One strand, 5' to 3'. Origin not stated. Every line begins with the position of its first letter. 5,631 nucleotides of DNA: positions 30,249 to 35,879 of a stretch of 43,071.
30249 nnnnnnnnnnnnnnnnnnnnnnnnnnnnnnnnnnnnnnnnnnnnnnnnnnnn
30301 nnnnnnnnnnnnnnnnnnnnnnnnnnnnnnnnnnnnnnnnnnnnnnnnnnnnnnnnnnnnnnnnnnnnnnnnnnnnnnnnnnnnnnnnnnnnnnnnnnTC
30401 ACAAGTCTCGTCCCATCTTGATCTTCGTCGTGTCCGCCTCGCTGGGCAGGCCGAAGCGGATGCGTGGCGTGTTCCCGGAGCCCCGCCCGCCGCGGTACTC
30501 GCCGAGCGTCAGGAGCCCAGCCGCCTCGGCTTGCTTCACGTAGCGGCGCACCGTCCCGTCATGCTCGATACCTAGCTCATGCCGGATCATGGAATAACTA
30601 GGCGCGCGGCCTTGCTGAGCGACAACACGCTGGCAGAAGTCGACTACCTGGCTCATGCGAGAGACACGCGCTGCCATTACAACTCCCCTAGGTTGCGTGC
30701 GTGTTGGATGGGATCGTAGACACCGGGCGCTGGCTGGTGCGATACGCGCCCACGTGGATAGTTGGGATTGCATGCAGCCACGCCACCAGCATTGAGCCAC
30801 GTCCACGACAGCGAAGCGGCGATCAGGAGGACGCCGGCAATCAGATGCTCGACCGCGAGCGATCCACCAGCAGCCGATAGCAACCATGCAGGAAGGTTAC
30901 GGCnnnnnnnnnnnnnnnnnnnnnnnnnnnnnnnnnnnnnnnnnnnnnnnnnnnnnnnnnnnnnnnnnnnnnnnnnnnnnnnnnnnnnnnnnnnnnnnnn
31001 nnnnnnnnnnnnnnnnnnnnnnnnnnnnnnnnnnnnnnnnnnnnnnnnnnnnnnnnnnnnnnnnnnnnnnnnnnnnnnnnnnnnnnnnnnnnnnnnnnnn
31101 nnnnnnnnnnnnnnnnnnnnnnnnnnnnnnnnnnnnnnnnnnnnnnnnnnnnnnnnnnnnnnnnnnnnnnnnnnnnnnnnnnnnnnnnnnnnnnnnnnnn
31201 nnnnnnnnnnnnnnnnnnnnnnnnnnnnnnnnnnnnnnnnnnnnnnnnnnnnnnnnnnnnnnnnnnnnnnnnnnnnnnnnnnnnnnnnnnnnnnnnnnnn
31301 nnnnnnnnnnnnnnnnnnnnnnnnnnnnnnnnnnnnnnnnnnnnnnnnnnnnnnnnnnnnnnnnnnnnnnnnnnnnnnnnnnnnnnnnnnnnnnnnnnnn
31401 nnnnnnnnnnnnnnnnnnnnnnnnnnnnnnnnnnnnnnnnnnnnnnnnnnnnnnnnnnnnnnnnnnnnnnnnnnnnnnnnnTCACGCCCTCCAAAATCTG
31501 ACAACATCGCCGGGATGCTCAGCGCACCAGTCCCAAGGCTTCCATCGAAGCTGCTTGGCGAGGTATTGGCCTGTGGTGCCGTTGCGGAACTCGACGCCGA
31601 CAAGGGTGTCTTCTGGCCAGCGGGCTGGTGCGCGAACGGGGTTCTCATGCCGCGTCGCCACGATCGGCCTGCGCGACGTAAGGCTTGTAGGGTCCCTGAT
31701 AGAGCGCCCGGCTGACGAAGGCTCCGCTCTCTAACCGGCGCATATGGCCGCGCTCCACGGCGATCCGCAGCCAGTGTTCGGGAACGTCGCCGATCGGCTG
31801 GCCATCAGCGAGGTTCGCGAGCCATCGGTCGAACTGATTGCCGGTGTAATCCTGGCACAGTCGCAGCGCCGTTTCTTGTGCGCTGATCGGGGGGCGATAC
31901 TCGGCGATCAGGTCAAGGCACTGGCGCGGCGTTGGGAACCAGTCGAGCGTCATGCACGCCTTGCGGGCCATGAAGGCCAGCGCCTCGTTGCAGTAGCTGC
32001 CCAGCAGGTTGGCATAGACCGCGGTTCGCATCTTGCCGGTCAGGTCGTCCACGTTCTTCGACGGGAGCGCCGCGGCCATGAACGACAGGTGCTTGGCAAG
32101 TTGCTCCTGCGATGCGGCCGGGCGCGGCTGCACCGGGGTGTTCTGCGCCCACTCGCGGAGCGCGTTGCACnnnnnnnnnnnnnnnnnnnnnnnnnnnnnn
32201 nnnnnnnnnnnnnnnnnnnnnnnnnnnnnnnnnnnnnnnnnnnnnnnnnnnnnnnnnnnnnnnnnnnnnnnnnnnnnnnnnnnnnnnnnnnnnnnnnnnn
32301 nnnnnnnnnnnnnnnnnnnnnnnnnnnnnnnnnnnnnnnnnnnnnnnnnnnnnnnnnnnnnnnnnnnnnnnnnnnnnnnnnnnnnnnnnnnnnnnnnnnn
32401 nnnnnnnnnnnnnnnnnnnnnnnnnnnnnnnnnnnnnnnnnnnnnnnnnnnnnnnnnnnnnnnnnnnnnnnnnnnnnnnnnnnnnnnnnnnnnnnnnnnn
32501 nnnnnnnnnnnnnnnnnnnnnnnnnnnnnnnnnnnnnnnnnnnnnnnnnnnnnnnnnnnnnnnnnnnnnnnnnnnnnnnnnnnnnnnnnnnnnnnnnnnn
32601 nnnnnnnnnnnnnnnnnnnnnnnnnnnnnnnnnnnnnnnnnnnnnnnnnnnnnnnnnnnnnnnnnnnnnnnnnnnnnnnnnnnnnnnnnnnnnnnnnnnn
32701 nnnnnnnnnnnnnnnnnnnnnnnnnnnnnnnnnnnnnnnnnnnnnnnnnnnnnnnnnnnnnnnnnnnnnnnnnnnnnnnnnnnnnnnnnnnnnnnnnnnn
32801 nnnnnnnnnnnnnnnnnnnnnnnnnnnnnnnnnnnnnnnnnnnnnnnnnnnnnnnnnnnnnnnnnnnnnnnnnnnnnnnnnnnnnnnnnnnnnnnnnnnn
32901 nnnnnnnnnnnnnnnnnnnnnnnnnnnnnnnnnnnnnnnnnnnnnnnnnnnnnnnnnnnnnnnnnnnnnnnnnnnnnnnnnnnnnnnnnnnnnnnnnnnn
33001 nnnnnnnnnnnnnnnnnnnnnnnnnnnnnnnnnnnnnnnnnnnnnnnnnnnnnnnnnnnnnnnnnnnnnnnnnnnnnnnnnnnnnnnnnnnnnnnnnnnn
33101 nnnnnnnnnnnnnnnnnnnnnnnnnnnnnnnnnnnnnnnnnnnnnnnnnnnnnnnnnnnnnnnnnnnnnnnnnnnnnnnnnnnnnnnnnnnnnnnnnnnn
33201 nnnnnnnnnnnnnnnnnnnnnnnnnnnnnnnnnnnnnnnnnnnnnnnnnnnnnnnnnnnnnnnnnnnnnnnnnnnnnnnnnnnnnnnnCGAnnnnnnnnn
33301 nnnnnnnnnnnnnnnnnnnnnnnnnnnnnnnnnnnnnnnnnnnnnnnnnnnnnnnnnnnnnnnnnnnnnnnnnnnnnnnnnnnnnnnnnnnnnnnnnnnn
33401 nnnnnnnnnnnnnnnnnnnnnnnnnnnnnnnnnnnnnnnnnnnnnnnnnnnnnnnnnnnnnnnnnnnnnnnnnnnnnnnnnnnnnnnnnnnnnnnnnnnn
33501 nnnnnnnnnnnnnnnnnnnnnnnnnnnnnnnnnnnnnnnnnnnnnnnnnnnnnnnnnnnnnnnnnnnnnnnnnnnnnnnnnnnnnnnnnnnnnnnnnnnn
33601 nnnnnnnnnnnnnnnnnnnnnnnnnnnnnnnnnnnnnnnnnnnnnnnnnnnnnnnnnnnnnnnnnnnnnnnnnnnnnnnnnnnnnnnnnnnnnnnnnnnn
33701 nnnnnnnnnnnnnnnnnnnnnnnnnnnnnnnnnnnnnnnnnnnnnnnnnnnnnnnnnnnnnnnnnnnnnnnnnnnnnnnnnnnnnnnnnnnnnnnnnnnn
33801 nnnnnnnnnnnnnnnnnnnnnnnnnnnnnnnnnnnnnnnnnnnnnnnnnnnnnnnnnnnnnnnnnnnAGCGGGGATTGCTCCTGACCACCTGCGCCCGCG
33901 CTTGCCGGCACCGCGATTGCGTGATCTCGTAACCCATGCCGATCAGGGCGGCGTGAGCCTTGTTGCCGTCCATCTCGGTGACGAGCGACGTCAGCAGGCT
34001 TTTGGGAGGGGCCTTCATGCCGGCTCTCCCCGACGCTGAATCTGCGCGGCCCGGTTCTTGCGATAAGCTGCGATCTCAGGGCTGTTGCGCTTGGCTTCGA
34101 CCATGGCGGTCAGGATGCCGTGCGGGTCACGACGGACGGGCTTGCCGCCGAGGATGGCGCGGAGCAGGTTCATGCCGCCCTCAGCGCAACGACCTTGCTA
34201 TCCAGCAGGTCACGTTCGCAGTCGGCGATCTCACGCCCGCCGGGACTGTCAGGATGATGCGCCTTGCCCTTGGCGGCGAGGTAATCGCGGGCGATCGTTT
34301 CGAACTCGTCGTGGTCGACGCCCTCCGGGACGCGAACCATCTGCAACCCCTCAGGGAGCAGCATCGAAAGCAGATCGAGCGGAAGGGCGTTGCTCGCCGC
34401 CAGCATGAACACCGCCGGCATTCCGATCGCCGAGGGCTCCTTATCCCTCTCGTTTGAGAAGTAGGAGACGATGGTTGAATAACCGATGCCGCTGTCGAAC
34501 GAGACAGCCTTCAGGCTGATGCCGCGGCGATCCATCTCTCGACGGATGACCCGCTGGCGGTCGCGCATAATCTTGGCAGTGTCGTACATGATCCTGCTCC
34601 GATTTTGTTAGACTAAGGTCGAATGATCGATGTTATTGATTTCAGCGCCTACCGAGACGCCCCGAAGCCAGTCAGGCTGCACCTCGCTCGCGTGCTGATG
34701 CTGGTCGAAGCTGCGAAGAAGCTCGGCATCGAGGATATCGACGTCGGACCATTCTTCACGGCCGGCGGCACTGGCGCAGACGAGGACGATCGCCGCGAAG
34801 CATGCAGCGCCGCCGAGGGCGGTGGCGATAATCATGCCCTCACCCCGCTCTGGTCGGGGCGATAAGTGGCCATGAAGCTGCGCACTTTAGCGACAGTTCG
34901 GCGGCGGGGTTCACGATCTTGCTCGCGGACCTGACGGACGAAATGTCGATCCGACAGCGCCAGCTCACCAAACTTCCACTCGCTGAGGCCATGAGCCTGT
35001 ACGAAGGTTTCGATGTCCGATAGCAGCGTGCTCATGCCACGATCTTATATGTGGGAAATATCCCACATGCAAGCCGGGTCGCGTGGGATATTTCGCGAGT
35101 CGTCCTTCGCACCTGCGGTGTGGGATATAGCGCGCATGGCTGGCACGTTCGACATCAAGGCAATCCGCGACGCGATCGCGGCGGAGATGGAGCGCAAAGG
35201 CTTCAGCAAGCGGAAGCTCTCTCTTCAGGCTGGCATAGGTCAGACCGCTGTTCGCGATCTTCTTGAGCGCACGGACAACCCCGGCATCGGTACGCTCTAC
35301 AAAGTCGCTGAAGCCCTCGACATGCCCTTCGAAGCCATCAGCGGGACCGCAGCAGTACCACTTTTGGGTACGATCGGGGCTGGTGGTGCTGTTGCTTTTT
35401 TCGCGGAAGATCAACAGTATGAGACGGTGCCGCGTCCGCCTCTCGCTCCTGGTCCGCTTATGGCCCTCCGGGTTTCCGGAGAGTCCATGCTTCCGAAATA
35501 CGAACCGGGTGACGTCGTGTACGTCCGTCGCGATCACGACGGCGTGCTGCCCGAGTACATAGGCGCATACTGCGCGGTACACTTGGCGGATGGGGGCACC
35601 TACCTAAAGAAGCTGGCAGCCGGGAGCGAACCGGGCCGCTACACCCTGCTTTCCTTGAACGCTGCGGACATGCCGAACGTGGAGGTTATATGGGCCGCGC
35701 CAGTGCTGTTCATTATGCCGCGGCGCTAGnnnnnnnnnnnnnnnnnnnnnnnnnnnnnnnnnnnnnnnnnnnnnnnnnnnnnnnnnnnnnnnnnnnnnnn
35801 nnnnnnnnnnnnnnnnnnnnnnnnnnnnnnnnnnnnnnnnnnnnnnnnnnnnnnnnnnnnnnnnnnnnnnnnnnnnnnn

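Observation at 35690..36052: Rap1a/Tai4-like periplasmic protein co-transcribed with the cI repressor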

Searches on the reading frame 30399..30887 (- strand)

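Call 14: search_protein_families(library=phrogs, proteins=[window:30399-30887:-], max_evalue=0.00001)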
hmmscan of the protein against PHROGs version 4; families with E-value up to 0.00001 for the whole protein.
window:30399-30887:- (162 aa): 0 families

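Call 82: search_protein_families(library=pfam, proteins=[window:30399-30887:-], max_evalue=0.01)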
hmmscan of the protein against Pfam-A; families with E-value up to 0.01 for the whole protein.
window:30399-30887:- (162 aa): 1 family
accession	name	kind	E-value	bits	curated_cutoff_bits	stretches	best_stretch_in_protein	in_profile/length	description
PF13551.12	HTH_29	-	0.0018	18.8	28.1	1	97-141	14-60/64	Winged helix-turn helix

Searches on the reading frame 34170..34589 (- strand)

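Call 3: search_protein_families(library=pfam, proteins=[window:34170-34589:-], max_evalue=1)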
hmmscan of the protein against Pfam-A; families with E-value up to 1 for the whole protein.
window:34170-34589:- (139 aa): 2 families
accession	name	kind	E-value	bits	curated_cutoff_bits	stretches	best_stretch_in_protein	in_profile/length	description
PF01381.28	HTH_3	-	0.014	15.8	23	1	15-49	1-35/55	Helix-turn-helix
PF18496.6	ColG_sub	-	0.23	12.1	27.8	1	25-60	73-108/117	Collagenase G catalytic helper subdomain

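Call 4: search_protein_families(library=phrogs, proteins=[window:34170-34589:-], max_evalue=0.1)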
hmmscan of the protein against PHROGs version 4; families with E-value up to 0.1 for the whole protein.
window:34170-34589:- (139 aa): 1 family
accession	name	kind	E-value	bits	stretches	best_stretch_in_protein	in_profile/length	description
phrog_3037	-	transcription regulation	0.097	13.5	0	9-54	13-57/189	transcriptional repressor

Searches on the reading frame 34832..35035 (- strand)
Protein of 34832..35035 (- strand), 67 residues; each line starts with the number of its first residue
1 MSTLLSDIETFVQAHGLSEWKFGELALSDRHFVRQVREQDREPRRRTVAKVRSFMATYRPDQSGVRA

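Call 3: search_protein_families(library=pfam, proteins=[window:34832-35035:-], max_evalue=1)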
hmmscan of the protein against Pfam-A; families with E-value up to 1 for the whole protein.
window:34832-35035:- (67 aa): 1 family
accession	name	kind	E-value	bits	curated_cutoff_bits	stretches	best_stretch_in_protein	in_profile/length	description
PF04552.19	Sigma54_DBD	-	0.0083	16.3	22.8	1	26-55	121-150/160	Sigma-54, DNA binding domain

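Call 4: search_protein_families(library=phrogs, proteins=[window:34832-35035:-], max_evalue=0.1)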
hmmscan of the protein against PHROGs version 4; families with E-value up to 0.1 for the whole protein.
window:34832-35035:- (67 aa): 1 family
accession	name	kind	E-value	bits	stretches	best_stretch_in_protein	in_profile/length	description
phrog_7669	-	unknown function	0.088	14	1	4-60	12-67/105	-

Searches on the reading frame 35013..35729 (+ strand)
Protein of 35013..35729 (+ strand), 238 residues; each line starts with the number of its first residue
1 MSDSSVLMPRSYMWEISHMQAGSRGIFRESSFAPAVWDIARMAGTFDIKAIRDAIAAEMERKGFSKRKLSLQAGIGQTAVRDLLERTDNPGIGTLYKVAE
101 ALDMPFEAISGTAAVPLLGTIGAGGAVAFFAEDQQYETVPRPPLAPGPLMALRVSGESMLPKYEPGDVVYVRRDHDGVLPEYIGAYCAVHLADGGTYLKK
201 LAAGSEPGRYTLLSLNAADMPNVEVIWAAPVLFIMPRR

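Call 3: search_protein_families(library=pfam, proteins=[window:35013-35729:+], max_evalue=1)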
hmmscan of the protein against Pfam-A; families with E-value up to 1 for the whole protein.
window:35013-35729:+ (238 aa): 5 families
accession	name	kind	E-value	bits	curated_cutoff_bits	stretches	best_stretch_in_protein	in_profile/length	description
PF00717.28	Peptidase_S24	-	8e-11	42.1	23.3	1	116-224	1-102/116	Peptidase S24-like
PF01381.28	HTH_3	-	1.5e-06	28.5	23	1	55-107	1-53/55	Helix-turn-helix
PF13443.12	HTH_26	-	0.0037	17.9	22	1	59-106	6-54/63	Cro/C1-type HTH DNA-binding domain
PF13693.12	HTH_35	-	0.05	14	25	1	54-109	6-58/75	Winged helix-turn-helix DNA-binding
PF13744.12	HTH_37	-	0.21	11.8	27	1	53-104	21-73/80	Helix-turn-helix domain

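Call 4: search_protein_families(library=phrogs, proteins=[window:35013-35729:+], max_evalue=0.1)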
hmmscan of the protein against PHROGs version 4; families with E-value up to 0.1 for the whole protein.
window:35013-35729:+ (238 aa): 15 families
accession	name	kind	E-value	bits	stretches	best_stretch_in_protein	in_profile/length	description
phrog_4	-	transcription regulation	1e-20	75.1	1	50-219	136-317/400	transcriptional repressor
phrog_1373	-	transcription regulation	1.5e-08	35.8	1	50-111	63-124/166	transcriptional regulator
phrog_6201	-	transcription regulation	9.2e-06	26.5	1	151-217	30-90/121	CI-like repressor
phrog_4583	-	transcription regulation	4.9e-05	24.3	1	50-109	10-69/81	transcriptional repressor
phrog_769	-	transcription regulation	0.00059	20.8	1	52-109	13-67/89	transcriptional repressor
phrog_8522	-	DNA, RNA and nucleotide metabolism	0.00074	21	1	49-104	6-61/71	HTH DNA binding protein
phrog_7241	-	transcription regulation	0.00078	20.5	1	54-107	65-118/122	transcriptional regulator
phrog_2967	-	transcription regulation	0.0019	18.8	1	43-104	3-64/225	transcriptional regulator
phrog_18318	-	DNA, RNA and nucleotide metabolism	0.0035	18.4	1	49-105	32-89/108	HTH DNA binding protein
phrog_8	-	transcription regulation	0.0066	16.9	1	49-104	75-130/346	transcriptional regulator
phrog_4268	-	transcription regulation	0.015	16.5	1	50-106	35-89/96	transcriptional repressor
phrog_3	-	transcription regulation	0.022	15.5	1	44-105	82-141/430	transcriptional repressor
phrog_2328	-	transcription regulation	0.045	14.5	1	51-107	16-72/128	transcriptional repressor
phrog_9425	-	transcription regulation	0.054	14.3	1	51-100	8-58/72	transcriptional repressor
phrog_2339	-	DNA, RNA and nucleotide metabolism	0.055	14.5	1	50-107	25-83/98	HTH DNA binding protein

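Call 19: search_protein_families(library=ncbifam, proteins=[window:35136-35729:+], max_evalue=0.1)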
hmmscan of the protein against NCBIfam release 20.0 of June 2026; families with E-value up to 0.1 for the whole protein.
window:35136-35729:+ (197 aa): 8 families
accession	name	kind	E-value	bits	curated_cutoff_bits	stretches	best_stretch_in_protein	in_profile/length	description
TIGR00498.1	lexA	equivalog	0.00055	19.6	110.95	1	60-134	65-142/203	transcriptional repressor LexA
NF010465.0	PRK13890.1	equivalog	0.0044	17.1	96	1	18-66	14-62/121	conjugal transfer protein TrbA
TIGR04111.1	BcepMu_gp16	hypoth_equivalog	0.0072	16.2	34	1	12-63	3-54/55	phage-associated protein, BcepMu gp16 family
NF048000.1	ECH1013_TF_S24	equivalog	0.012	15.5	300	1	13-68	6-62/204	ECH_1013 family putative transcriptional regulator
TIGR03070.1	couple_hipB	subfamily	0.016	15.1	71.65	1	19-61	12-54/58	type II toxin-antitoxin system Y4mF family antitoxin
NF006015.0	PRK08154.1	subfamily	0.022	13.9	204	1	18-70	39-91/314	anaerobic benzoate catabolism transcriptional regulator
NF006415.0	PRK08662.1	equivalog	0.076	11.7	243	1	9-64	245-300/381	nicotinate phosphoribosyltransferase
TIGR02754.1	sod_Ni_protease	equivalog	0.08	13.4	63.25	0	112-134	2-26/90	nickel-type superoxide dismutase maturation protease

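Call 60: search_dna_similar(query=window:35136-35729:+, collection=phages, mode=protein, max_evalue=1e-8, max_rows=15)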
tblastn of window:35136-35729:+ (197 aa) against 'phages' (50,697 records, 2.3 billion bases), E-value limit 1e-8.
Records with a match: 9; places in all: 9; records where one place covers at least 80% of the query: 6.
Best place of each record, by identity: <60% 9.
By first word of the organism name: Komagataeibacter 2; Caudoviricetes 2; Microcystis 2; Paracoccus 1; Mesorhizobium 1; Ruegeria 1.
By host as written in the record: - 2; Paracoccus yeei CCUG 32053 1; Komagataeibacter xylinus NBRC 13772 1; Komagataeibacter xylinus NBRC 13773 1; Mesorhizobium sediminum CBW1107-2 1; Microcystis wesenbergii 1; Ruegeria mobilis 1; Microcystis sp. 1.
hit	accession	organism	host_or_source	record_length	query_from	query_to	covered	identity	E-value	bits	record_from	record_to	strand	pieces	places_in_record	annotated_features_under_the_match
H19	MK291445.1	Paracoccus phage vB_PyeM_Pyei1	Paracoccus yeei CCUG 32053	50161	1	195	99%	32.7%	2e-21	97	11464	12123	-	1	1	CI-like repressor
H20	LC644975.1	Komagataeibacter phage phiKX1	Komagataeibacter xylinus NBRC 13772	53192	6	196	97%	29.6%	2e-15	80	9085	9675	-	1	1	hypothetical protein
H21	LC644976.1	Komagataeibacter phage phiKX2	Komagataeibacter xylinus NBRC 13773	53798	6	196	97%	29.6%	2e-15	80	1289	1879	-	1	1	hypothetical protein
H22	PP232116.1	Mesorhizobium phage vB_MseS-P1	Mesorhizobium sediminum CBW1107-2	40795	6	196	97%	28.6%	3e-13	73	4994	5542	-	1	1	LexA repressor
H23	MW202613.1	Caudoviricetes sp.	Manatee Spring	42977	28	193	84%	32.6%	1e-11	69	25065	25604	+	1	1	peptidase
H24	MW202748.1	Caudoviricetes sp.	Manatee Spring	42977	28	193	84%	32.6%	1e-11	69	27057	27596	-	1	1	peptidase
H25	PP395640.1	Microcystis phage Mwe-JY08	Microcystis wesenbergii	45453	74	196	62%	34.9%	2e-11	68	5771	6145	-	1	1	LexA-like protein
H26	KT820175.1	Ruegeria phage 45A6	Ruegeria mobilis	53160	73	193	61%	35.5%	9e-11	66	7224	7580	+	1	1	hypothetical protein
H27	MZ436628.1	Microcystis phage Mwe-Yong1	Microcystis sp.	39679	75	197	62%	34.1%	4e-14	76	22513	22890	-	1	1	repressor protein CI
